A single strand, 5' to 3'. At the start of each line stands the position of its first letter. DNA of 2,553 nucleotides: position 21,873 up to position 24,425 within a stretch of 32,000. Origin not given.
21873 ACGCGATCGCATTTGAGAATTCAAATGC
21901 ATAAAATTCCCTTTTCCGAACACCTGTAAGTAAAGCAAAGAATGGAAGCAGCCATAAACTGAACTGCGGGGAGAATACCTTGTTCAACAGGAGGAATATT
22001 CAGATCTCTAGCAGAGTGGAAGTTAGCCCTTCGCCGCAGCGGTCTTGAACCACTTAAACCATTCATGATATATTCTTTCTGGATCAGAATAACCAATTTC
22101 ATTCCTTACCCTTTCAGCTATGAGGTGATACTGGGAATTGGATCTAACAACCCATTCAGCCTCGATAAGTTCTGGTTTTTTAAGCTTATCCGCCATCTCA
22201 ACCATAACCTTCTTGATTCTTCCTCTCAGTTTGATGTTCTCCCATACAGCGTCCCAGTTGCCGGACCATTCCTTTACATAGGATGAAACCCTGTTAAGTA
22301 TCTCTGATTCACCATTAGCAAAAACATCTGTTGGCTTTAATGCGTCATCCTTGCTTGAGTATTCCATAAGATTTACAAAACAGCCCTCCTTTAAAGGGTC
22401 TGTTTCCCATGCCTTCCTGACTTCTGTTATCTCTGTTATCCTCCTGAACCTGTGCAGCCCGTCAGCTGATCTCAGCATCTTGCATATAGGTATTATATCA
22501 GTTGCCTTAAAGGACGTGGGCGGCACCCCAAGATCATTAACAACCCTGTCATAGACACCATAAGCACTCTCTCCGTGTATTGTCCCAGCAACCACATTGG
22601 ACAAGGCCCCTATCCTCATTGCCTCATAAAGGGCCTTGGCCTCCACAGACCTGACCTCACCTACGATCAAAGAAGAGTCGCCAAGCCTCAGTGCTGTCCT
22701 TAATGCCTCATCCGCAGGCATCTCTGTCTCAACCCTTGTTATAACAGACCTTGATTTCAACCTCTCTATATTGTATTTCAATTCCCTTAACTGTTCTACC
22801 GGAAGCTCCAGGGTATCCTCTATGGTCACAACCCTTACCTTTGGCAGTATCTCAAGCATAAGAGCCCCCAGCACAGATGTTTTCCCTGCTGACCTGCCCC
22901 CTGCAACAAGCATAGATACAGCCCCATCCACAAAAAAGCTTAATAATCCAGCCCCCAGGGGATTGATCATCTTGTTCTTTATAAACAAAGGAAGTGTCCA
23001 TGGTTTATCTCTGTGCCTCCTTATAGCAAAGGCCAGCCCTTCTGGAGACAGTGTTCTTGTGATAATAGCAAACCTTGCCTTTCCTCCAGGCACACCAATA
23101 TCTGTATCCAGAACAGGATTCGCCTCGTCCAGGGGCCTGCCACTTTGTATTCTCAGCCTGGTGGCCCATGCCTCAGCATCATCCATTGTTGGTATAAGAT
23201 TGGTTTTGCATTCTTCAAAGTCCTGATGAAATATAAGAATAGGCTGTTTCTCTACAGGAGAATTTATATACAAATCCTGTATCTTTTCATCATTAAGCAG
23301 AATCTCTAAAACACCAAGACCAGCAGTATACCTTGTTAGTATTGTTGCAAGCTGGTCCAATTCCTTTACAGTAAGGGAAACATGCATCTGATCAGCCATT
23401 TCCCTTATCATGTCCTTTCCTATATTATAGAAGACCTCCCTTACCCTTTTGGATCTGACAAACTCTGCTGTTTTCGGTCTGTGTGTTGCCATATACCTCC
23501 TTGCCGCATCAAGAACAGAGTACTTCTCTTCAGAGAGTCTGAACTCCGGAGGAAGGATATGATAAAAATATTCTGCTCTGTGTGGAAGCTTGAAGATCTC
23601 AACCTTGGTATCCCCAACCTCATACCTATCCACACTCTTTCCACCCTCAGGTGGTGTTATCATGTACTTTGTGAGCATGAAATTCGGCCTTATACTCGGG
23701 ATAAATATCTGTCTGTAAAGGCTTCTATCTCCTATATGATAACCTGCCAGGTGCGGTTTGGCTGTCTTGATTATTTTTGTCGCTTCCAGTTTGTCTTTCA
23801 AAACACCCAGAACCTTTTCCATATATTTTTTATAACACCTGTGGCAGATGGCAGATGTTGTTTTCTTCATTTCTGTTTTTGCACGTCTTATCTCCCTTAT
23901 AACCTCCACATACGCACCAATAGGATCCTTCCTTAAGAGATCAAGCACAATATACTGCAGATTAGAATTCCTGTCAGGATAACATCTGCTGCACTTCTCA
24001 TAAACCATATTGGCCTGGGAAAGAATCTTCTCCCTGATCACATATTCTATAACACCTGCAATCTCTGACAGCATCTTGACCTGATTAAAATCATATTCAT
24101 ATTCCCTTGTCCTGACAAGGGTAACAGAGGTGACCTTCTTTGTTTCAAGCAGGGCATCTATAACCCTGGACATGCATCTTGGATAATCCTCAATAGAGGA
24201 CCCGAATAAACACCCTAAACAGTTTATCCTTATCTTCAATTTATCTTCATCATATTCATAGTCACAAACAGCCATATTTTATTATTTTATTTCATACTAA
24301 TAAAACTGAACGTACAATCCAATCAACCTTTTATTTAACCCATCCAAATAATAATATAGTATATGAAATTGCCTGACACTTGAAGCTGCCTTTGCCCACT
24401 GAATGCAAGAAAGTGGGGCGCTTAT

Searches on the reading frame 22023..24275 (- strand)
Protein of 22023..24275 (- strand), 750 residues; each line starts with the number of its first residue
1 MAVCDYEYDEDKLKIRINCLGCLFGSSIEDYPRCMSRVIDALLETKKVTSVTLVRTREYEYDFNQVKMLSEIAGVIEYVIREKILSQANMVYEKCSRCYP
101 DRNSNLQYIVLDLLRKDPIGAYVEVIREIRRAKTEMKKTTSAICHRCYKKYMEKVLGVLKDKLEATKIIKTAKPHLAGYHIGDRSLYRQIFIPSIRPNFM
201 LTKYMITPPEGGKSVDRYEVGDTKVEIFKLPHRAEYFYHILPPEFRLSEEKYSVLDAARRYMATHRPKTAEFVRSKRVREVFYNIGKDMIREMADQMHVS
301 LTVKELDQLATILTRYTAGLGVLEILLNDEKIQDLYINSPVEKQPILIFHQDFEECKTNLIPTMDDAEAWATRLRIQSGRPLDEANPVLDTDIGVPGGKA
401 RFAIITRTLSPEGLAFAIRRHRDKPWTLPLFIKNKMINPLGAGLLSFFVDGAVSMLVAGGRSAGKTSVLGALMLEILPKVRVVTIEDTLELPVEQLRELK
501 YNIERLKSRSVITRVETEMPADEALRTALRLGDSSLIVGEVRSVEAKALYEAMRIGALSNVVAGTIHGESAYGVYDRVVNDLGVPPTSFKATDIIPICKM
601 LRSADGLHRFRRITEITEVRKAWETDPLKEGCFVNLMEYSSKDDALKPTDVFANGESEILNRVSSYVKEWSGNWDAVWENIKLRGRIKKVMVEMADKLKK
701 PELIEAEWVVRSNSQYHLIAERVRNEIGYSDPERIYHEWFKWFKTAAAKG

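Call 46: search_protein_families(library=pfam, proteins=[window:22023-24275:-], max_evalue=0.0001)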
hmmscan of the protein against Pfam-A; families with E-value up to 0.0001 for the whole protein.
window:22023-24275:- (750 aa): 1 family
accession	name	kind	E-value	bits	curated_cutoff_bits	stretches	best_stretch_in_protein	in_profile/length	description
PF00437.27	T2SSE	-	6.5e-15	55.1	24.9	1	413-592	104-268/370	Type II/IV secretion system protein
